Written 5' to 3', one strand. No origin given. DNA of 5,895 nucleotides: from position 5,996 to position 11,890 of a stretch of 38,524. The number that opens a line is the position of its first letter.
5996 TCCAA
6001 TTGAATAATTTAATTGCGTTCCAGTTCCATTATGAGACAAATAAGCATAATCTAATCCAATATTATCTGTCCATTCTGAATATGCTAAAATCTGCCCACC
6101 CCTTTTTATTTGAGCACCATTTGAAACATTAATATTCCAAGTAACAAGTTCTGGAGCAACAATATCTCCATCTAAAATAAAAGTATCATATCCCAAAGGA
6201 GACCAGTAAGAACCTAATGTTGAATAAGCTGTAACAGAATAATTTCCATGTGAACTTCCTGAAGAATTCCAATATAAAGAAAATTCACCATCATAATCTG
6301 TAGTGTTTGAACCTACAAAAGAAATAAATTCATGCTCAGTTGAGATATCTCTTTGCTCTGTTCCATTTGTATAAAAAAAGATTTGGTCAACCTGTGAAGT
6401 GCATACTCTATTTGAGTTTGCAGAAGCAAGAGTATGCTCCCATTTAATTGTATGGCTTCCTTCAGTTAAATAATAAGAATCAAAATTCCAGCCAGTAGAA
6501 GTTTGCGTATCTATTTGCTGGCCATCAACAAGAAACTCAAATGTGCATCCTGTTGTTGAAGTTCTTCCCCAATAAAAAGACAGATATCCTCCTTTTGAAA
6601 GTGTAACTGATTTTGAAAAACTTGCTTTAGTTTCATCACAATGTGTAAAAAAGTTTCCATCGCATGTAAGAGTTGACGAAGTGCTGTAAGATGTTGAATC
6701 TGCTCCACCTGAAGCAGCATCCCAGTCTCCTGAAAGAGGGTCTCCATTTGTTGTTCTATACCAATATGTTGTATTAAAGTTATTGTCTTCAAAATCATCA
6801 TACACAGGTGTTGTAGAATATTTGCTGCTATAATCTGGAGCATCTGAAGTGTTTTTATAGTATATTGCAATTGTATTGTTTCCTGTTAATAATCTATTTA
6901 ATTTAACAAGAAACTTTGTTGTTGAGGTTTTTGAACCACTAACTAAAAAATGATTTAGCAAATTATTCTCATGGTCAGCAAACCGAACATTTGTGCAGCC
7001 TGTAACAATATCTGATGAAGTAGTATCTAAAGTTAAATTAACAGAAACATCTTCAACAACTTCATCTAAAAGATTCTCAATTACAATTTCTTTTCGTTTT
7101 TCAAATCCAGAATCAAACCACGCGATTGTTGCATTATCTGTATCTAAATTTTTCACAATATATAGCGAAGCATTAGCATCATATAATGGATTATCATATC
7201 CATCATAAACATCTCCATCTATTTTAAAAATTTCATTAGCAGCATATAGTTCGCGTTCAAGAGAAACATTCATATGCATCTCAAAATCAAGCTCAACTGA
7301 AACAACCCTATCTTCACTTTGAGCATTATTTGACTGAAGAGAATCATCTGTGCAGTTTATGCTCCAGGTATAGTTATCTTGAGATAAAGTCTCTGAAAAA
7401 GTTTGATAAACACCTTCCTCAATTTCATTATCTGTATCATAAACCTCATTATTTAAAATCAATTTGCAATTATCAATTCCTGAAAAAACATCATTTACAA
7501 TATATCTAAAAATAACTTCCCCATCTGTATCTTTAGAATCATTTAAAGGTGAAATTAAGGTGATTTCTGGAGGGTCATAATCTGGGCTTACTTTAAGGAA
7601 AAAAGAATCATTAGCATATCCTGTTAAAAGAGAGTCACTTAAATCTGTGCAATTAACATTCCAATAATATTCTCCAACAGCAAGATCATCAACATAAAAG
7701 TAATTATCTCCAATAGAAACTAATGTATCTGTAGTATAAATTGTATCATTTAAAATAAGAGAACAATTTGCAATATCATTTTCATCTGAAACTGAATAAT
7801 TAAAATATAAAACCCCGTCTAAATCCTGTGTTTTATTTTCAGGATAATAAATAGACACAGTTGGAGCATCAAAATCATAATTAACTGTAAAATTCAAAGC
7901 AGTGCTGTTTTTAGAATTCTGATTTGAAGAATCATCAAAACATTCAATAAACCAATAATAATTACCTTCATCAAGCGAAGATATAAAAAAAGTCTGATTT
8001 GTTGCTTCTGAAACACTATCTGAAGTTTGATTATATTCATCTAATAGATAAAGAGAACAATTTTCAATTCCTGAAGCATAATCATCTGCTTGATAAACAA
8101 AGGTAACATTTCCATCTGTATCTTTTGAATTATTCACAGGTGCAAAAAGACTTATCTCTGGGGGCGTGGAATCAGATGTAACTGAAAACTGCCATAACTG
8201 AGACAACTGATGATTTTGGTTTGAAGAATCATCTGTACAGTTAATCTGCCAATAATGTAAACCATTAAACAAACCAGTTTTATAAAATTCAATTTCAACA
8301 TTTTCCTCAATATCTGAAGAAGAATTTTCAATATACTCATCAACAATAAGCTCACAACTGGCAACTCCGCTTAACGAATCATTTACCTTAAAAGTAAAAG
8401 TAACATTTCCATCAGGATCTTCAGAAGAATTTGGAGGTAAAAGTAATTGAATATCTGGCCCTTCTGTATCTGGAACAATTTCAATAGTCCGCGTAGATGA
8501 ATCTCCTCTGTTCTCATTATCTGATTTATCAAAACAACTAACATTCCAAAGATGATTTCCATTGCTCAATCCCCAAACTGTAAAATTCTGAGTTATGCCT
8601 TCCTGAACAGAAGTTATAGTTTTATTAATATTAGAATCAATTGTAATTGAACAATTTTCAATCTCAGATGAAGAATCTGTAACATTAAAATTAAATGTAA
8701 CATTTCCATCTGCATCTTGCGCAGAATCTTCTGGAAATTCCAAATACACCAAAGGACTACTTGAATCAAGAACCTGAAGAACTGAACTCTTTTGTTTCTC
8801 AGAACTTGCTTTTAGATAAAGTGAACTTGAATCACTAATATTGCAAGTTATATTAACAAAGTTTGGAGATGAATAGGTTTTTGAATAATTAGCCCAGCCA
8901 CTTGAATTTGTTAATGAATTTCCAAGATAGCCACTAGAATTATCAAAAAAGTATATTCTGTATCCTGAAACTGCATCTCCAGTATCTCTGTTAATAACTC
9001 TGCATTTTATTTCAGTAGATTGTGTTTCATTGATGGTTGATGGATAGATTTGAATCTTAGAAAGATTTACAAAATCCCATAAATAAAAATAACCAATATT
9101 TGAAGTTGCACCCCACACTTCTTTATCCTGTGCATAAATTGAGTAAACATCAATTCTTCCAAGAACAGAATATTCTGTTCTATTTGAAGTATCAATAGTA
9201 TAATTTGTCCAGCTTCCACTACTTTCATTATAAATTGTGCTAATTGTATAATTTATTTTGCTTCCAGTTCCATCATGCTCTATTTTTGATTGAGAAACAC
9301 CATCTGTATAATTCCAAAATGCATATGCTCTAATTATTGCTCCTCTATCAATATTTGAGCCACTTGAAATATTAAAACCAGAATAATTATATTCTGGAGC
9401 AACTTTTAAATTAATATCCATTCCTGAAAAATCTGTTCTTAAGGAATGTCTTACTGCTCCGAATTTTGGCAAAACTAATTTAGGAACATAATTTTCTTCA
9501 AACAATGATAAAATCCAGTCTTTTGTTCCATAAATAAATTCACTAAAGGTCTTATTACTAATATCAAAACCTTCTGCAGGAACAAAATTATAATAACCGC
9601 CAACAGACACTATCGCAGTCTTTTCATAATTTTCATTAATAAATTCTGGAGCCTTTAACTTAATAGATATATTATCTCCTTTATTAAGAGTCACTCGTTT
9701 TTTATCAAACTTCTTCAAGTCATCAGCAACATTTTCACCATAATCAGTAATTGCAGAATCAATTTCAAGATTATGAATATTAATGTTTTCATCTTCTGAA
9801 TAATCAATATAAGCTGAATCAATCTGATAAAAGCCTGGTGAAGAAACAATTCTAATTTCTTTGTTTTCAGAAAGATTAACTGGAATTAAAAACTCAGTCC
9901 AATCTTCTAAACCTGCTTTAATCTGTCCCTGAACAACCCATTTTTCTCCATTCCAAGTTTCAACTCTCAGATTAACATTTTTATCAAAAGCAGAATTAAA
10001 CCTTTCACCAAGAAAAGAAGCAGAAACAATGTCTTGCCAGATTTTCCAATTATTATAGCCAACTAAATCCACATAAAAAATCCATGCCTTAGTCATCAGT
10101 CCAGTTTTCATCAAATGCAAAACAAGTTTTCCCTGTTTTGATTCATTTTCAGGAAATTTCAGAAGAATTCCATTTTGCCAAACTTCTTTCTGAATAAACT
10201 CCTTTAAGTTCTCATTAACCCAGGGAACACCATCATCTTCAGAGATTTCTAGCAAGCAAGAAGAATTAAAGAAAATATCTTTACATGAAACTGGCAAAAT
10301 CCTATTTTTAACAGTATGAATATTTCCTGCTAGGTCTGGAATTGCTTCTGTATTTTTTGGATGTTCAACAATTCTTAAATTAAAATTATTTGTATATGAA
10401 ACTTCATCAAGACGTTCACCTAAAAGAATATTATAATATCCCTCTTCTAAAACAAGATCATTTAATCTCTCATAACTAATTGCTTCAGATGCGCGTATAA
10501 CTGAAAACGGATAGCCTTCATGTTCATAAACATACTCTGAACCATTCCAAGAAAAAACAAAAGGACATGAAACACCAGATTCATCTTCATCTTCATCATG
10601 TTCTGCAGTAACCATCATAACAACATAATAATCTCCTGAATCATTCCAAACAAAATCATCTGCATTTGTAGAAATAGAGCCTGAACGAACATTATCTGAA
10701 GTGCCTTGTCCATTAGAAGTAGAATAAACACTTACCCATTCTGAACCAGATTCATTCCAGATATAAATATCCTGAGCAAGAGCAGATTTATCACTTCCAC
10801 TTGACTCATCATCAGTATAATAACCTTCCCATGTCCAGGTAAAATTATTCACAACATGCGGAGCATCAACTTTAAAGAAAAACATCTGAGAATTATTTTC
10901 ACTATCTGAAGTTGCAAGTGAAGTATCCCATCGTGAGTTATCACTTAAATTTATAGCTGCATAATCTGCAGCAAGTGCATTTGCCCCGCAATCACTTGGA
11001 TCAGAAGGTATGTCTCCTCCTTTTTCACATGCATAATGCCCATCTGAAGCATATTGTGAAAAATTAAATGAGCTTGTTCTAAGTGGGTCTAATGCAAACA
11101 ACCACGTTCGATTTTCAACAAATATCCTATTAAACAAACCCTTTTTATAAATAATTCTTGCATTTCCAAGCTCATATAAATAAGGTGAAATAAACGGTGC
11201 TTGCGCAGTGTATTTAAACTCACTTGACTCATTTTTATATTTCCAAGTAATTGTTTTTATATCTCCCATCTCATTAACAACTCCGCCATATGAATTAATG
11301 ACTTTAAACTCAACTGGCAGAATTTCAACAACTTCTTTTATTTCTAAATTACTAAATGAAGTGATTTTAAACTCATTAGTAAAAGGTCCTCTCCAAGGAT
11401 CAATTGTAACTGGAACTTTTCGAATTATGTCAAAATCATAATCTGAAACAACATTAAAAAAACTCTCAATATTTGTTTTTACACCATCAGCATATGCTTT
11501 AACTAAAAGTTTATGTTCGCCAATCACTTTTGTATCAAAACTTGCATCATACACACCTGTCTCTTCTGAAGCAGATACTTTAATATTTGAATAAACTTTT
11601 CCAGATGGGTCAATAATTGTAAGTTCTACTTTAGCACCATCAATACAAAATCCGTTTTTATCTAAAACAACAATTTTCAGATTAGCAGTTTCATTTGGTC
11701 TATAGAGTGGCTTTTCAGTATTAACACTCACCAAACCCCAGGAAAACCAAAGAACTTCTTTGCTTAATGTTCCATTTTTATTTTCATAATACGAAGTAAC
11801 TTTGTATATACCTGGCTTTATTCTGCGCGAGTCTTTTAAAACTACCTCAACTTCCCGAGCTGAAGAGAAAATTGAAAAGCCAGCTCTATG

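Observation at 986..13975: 13-kb single ORF encoding a 4,329-aa mosaic, anchor-less secreted surface protein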

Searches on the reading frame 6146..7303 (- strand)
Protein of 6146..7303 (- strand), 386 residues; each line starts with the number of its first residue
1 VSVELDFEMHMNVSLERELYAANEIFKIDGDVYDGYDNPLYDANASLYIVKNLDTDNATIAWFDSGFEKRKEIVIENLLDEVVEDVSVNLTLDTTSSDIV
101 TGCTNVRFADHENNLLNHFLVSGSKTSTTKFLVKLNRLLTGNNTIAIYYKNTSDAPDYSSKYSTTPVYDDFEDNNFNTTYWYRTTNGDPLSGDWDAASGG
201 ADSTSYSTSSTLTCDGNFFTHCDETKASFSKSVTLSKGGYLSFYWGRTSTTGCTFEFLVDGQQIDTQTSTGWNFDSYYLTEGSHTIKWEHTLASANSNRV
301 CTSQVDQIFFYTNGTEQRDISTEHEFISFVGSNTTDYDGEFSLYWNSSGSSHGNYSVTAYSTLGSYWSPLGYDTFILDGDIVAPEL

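Call 18: search_protein_families(library=pfam, proteins=[window:6146-7303:-], max_evalue=1)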
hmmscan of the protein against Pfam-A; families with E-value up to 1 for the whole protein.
window:6146-7303:- (386 aa): 4 families
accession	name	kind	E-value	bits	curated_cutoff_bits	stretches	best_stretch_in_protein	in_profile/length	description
PF10102.14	DUF2341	-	3.9e-11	43.7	23.4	1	103-182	2-82/84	Domain of unknown function (DUF2341)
PF23032.1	GBD_ELAPOR1-like_3rd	-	0.012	16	27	1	194-294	21-130/150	ELAPOR1-like, galactose-binding domain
PF17957.7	Big_7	-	0.057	14.5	24.1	2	256-287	36-69/70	Bacterial Ig domain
PF17948.6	DnaT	-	0.057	13.6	25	0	339-354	33-48/69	DnaT DNA-binding domain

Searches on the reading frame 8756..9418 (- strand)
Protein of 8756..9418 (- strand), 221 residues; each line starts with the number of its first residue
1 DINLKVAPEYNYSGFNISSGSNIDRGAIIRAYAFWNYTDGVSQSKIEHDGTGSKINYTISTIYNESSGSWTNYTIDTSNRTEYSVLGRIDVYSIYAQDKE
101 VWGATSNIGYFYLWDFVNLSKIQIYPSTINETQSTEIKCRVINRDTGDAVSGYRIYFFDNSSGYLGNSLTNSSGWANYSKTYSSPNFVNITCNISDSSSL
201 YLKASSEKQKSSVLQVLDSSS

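Call 18: search_protein_families(library=pfam, proteins=[window:8756-9418:-], max_evalue=1)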
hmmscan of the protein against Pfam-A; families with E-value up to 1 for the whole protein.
window:8756-9418:- (221 aa): 2 families
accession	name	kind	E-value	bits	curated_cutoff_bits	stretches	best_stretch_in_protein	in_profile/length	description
PF02369.22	Big_1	-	0.092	13.3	34.9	1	129-199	13-85/93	Bacterial Ig-like domain (group 1)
PF06725.17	3D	-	0.19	12.4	23.8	0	136-158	26-48/72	3D domain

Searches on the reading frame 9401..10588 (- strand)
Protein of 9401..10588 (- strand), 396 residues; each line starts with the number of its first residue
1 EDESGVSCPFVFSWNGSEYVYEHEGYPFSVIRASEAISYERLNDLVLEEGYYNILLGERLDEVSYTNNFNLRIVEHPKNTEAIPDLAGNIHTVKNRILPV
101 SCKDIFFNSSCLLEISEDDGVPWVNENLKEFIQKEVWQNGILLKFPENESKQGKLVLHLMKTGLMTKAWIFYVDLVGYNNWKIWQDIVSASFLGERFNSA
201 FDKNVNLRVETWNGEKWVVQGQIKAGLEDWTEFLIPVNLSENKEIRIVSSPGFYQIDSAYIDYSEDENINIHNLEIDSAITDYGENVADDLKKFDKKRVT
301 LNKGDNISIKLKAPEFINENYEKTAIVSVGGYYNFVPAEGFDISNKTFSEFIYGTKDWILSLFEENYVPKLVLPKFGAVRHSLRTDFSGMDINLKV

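Call 18: search_protein_families(library=pfam, proteins=[window:9401-10528:-], max_evalue=1)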
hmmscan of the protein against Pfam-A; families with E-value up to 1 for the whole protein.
window:9401-10528:- (376 aa): 0 families

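Call 104: search_solved_structures(query=window:9401-10588:-, max_evalue=10)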
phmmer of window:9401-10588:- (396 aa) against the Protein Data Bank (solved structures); distinct sequences matched with E-value up to 10: 2.
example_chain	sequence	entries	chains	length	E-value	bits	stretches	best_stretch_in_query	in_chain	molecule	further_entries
4ehj_A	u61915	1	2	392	0.79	12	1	292-354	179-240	Phosphoglycerate kinase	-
4fey_A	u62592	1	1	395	0.8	12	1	292-354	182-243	Phosphoglycerate kinase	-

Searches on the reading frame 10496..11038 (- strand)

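Call 18: search_protein_families(library=pfam, proteins=[window:10496-11038:-], max_evalue=1)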
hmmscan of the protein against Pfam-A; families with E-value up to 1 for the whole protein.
window:10496-11038:- (181 aa): 1 family
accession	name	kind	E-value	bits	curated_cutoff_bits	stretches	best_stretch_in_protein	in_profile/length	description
PF17117.11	DUF5104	-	0.035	15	27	1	112-157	52-100/107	Domain of unknown function (DUF5104)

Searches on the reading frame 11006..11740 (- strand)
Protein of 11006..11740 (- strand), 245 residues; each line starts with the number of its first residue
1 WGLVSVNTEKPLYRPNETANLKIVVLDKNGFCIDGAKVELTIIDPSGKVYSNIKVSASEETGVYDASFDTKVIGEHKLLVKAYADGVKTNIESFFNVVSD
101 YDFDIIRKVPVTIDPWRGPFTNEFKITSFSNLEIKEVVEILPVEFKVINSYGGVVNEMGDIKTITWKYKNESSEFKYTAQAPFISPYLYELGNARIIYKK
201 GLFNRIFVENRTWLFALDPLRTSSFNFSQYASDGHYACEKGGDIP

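Call 18: search_protein_families(library=pfam, proteins=[window:11006-11740:-], max_evalue=1)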
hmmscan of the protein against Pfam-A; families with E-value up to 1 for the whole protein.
window:11006-11740:- (245 aa): 5 families
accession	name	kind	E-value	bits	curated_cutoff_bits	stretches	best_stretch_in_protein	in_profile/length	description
PF01835.25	MG2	-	2e-11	44.5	32.8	1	6-71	4-68/96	MG2 domain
PF13115.11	YtkA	-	0.0004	21.4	25.9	1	8-67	13-71/85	YtkA-like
PF24584.1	Ig_CYK3_C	-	0.029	15.1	27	1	36-82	45-91/105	CYK3 C-terminal Ig-like domain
PF02369.22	Big_1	-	0.046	14.2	34.9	1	17-90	17-87/93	Bacterial Ig-like domain (group 1)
PF00630.25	Filamin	-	0.056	14.7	26.9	1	14-82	18-82/93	Filamin/ABP280 repeat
